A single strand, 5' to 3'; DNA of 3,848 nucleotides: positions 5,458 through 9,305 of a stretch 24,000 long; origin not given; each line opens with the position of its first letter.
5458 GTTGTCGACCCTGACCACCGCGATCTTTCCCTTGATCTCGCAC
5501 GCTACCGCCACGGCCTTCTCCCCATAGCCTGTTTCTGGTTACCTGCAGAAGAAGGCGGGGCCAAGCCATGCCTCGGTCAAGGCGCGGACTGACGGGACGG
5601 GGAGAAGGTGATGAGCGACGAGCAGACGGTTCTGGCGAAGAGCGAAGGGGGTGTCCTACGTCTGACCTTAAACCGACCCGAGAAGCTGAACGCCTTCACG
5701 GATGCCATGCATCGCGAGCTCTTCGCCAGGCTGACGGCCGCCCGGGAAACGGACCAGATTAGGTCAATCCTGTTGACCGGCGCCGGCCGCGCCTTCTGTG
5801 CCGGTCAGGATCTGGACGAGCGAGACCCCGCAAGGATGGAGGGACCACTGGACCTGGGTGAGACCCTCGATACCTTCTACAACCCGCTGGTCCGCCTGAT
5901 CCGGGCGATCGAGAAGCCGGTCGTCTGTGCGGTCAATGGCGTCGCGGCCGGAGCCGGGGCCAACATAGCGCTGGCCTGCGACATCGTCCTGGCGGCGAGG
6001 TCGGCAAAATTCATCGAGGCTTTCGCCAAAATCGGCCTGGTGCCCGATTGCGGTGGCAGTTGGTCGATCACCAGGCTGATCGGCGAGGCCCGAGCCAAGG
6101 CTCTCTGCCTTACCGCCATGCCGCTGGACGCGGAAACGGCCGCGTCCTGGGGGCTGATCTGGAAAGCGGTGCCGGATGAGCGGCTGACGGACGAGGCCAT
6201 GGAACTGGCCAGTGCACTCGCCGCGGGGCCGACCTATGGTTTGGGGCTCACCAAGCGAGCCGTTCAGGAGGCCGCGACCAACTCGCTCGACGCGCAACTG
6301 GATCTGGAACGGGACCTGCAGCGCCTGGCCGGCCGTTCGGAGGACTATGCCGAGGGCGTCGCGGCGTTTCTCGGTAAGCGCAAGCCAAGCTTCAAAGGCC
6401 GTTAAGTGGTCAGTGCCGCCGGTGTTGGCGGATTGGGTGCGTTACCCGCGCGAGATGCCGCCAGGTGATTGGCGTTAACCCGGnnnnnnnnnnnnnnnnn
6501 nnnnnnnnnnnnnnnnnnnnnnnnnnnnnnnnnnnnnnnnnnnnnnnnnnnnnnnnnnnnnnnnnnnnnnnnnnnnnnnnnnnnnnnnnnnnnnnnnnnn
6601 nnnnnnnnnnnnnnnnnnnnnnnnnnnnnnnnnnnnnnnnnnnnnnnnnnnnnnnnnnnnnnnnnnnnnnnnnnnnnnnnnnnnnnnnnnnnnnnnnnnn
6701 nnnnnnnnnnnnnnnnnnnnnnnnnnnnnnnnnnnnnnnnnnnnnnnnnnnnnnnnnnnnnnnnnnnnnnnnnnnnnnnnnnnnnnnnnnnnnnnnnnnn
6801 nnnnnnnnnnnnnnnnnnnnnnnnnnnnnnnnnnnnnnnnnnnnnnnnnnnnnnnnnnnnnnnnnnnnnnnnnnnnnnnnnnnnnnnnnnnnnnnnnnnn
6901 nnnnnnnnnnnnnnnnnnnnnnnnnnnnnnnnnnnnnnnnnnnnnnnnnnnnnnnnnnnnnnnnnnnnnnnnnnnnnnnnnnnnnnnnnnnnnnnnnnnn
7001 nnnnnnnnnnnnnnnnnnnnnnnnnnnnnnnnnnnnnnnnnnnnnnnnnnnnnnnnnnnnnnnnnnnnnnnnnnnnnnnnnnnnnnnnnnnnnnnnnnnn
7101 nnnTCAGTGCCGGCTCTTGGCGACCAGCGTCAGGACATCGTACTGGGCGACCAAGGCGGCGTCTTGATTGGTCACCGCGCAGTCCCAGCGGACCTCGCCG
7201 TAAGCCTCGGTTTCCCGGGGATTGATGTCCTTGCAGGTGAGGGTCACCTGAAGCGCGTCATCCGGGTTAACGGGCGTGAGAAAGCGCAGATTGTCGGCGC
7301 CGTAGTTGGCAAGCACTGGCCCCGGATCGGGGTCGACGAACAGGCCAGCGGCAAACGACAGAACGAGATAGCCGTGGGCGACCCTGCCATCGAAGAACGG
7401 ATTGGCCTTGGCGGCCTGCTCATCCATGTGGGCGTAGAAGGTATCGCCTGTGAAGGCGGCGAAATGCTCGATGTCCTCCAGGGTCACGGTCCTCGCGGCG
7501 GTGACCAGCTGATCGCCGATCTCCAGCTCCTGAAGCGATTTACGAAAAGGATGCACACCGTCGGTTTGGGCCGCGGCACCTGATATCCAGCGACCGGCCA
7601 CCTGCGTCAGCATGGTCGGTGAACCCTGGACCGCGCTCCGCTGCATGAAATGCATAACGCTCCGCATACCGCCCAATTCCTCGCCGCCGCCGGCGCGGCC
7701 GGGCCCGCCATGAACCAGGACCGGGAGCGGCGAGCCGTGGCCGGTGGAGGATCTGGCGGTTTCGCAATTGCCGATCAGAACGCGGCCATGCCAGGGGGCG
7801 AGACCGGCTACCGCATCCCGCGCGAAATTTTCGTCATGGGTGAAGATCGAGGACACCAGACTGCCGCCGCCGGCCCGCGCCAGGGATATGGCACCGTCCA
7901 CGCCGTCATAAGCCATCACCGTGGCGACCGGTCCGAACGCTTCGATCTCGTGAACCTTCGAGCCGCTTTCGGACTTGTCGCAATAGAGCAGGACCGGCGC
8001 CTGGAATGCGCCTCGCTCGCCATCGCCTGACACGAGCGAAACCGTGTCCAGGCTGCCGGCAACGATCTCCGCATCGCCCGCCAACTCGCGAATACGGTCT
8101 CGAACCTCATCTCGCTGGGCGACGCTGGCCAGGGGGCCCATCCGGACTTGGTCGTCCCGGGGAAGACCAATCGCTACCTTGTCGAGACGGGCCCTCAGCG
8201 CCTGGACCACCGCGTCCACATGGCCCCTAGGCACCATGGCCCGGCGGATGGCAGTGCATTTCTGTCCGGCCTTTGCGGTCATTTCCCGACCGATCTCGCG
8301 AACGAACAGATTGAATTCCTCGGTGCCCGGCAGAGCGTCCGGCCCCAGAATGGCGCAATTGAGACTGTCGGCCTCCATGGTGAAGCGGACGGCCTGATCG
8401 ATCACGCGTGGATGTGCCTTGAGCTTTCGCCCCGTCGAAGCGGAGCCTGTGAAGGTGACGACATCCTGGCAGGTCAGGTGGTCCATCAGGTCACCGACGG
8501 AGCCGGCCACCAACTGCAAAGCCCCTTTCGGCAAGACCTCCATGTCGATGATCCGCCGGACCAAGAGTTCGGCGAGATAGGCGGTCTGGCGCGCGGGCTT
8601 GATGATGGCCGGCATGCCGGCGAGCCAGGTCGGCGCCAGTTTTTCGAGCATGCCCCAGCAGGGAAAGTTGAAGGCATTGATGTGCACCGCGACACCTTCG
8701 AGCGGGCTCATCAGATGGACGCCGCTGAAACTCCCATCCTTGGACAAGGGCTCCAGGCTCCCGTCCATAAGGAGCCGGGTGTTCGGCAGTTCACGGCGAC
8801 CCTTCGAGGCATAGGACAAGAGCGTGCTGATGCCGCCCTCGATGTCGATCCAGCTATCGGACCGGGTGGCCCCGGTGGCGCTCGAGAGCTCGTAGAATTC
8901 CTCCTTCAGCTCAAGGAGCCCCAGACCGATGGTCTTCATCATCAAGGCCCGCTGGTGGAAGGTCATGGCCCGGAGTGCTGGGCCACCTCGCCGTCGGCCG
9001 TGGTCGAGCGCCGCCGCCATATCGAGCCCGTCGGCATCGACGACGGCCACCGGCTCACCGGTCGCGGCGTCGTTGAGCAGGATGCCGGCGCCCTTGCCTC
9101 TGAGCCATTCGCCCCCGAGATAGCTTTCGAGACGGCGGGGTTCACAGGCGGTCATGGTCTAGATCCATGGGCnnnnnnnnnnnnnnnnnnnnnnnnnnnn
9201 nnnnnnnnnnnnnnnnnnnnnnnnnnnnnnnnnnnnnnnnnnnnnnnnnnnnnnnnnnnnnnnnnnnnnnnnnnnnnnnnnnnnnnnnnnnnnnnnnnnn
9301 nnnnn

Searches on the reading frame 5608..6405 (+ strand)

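Call 3: search_protein_families(library=pfam, proteins=[window:5608-6405:+])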
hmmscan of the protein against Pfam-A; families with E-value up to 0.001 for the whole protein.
window:5608-6405:+ (265 aa): 2 families
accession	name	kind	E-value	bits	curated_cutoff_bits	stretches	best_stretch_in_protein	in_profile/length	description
PF00378.25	ECH_1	-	2.5e-62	210.9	27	1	13-264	3-250/251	Enoyl-CoA hydratase/isomerase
PF16113.10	ECH_2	-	4.3e-36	125.5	27.2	1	18-201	3-185/335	Enoyl-CoA hydratase/isomerase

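Call 7: search_protein_families(library=ncbifam, proteins=[window:5608-6405:+])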
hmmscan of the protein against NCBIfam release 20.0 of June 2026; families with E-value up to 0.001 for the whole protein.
window:5608-6405:+ (265 aa): 72 families (the best 25 are shown)
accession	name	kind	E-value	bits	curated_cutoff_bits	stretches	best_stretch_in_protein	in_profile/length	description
TIGR02280.1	PaaB1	equivalog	1e-120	402.1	345.15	1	8-265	1-256/256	2-(1,2-epoxy-1,2-dihydrophenyl)acetyl-CoA isomerase PaaG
NF004635.0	PRK05981.1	equivalog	3.6e-81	272.6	351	1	7-265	5-266/266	enoyl-CoA hydratase/isomerase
NF046063.1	oxepin_alt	equivalog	6.6e-65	219.1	300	1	9-260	3-253/254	oxepin-CoA hydrolase, alternative type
NF006699.0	PRK09245.1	subfamily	5e-64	216.1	354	1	6-265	3-266/266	crotonase/enoyl-CoA hydratase family protein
NF005700.0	PRK07511.1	subfamily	3.5e-63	213.6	274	1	6-263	3-259/260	enoyl-CoA hydratase family protein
NF051848.1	EnCoAHydtEchA19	equivalog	1.1e-55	189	400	1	8-265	2-258/258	enoyl-CoA hydratase EchA19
NF004857.0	PRK06210.1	equivalog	4.7e-55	186.9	341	1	3-264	5-274/275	enoyl-CoA hydratase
NF006107.0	PRK08258.1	equivalog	7.9e-54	182.8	330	1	7-265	18-277/277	enoyl-CoA hydratase family protein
NF006109.0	PRK08260.1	subfamily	9.4e-54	182.7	320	2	98-264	109-277/296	enoyl-CoA hydratase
NF004725.0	PRK06072.1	equivalog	1e-52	179.3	293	1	11-265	5-248/248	enoyl-CoA hydratase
NF004840.0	PRK06190.1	equivalog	2.1e-51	175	253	1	5-244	3-238/260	enoyl-CoA hydratase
NF007239.0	PRK09674.1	equivalog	2.6e-51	174.6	371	1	6-265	4-257/257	2,3-dehydroadipyl-CoA hydratase PaaF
NF006007.0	PRK08138.1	subfamily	3.9e-51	173.9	355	1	5-265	7-261/261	enoyl-CoA hydratase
NF004517.0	PRK05862.1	equivalog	5.3e-51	173.6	396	1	5-264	3-256/257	enoyl-CoA hydratase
NF004525.0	PRK05870.1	equivalog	2.7e-50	171.7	285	1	6-254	3-246/249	enoyl-CoA hydratase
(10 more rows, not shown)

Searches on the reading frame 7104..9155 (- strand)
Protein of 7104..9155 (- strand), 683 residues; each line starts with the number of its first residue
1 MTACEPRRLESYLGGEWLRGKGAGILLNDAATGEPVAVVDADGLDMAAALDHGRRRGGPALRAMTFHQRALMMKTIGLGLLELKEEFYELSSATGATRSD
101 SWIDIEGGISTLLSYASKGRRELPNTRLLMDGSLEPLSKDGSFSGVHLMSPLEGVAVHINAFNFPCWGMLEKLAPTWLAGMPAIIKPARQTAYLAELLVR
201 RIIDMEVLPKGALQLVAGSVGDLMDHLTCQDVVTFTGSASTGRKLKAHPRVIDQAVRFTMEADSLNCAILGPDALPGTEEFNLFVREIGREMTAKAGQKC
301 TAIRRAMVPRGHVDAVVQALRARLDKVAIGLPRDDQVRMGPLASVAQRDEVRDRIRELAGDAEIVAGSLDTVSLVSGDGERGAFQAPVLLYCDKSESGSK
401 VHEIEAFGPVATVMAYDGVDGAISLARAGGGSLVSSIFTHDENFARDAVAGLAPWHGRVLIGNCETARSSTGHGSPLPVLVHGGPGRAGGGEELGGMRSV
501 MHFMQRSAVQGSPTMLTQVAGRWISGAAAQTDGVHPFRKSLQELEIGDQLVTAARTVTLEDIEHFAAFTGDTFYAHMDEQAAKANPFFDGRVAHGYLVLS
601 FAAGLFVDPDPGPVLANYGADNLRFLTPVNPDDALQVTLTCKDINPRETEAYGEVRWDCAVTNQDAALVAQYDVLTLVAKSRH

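Call 3: search_protein_families(library=pfam, proteins=[window:7104-9155:-])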
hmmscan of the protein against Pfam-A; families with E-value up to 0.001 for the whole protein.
window:7104-9155:- (683 aa): 2 families
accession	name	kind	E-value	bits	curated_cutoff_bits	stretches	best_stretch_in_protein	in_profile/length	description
PF00171.27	Aldedh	-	3.4e-55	187.9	23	1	28-505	12-457/461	Aldehyde dehydrogenase family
PF01575.25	MaoC_dehydratas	-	2.1e-23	82.7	27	1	546-655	6-115/123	MaoC like domain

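Call 7: search_protein_families(library=ncbifam, proteins=[window:7104-9155:-])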
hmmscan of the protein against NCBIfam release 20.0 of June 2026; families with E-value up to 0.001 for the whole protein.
window:7104-9155:- (683 aa): 42 families (the best 25 are shown)
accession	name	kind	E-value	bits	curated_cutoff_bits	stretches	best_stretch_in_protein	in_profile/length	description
TIGR02278.1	PaaN-DH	equivalog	0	1010.2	562.8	1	9-680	1-664/664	phenylacetic acid degradation bifunctional protein PaaZ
NF008868.0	PRK11903.1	equivalog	4.1e-191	636.1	444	1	8-520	4-515/521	3,4-dehydroadipyl-CoA semialdehyde dehydrogenase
NF010000.0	PRK13473.1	subfamily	3.8e-35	121.4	615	1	151-452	138-425/475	aminobutyraldehyde dehydrogenase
TIGR01804.1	BADH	equivalog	9.1e-33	113.4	668.6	1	13-448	2-420/467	betaine-aldehyde dehydrogenase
TIGR04284.1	aldehy_Rv0768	hypoth_equivalog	2.3e-31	109.3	775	1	27-452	19-431/480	aldehyde dehydrogenase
TIGR03216.1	OH_muco_semi_DH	equivalog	3.4e-31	108.4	693.25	1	28-445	19-425/481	2-hydroxymuconic semialdehyde dehydrogenase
NF040869.1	G3PDH_Arch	equivalog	4.3e-31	108.1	780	1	10-450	21-441/502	NADP-dependent glyceraldehyde-3-phosphate dehydrogenase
NF007497.0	PRK10090.1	equivalog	1.2e-29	103.5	500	1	153-452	143-430/480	aldehyde dehydrogenase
NF042993.1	AlphKGSA_gudD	equivalog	1.2e-29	103.4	770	1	10-441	5-420/481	alpha-ketoglutaric semialdehyde dehydrogenase GucD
NF006916.0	PRK09407.1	equivalog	1.7e-29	102.8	521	1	28-450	39-440/526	succinic semialdehyde dehydrogenase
NF009725.0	PRK13252.1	equivalog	2.6e-29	102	593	1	10-453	8-433/488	betaine-aldehyde dehydrogenase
NF050084.1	pip_6_carb_DH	equivalog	8.9e-29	100.7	730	1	151-494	117-444/475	L-piperidine-6-carboxylate dehydrogenase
NF050026.1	AcaldDHExaC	equivalog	3.9e-26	91.8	900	1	144-461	144-453/503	acetaldehyde dehydrogenase ExaC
NF052305.1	DioxValDhHalo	equivalog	4e-26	92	750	1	10-446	6-425/483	2,5-dioxovalerate dehydrogenase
TIGR01780.1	SSADH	subfamily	6.7e-26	91.2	646.35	1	29-443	3-396/448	succinate-semialdehyde dehydrogenase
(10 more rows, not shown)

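Call 57: find_encoding_contigs(protein=window:7104-9155:-, flank=10000, max_places=4)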
Protein window:7104-9155:- (683 aa): no gene with exactly this product is on record in the collection.
